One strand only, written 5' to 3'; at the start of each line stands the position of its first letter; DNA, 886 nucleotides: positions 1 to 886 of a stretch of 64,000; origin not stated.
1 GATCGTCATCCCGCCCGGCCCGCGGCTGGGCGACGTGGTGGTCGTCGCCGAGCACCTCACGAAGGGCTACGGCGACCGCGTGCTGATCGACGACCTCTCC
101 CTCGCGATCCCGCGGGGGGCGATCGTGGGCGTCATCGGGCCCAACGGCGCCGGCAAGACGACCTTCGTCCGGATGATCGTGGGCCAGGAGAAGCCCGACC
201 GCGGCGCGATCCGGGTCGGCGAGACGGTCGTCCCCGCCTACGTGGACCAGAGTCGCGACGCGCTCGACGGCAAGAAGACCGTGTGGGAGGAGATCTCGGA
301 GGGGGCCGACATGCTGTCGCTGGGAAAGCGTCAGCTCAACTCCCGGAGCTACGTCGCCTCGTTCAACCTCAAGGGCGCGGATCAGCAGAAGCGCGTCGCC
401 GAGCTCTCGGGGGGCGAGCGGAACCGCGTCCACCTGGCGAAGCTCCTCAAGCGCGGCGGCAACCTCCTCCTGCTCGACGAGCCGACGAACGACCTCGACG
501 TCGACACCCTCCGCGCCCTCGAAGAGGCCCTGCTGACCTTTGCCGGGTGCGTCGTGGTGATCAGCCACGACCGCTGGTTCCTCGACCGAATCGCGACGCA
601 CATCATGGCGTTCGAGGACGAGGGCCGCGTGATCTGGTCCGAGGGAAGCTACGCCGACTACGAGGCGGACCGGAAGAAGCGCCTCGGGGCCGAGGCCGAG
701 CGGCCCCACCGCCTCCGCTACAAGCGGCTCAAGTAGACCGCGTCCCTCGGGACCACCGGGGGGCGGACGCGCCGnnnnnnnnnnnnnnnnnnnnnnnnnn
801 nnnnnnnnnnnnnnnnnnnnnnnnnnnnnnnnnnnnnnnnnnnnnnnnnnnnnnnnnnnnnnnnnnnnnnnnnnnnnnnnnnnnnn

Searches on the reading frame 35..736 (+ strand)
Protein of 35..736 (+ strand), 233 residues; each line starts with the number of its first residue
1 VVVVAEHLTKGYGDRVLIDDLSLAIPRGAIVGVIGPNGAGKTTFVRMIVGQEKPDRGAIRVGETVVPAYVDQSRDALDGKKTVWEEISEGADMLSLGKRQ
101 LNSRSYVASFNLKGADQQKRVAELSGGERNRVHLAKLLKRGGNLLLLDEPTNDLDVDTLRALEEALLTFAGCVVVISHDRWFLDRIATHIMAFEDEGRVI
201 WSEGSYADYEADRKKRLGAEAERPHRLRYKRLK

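Call 41: search_protein_families(library=pfam, proteins=[window:35-736:+], max_evalue=0.00001)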
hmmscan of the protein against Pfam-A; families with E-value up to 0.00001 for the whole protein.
window:35-736:+ (233 aa): 1 family
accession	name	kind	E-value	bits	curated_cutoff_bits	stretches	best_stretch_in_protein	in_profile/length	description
PF00005.33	ABC_tran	-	2e-24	87.2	25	1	19-152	2-137/137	ABC transporter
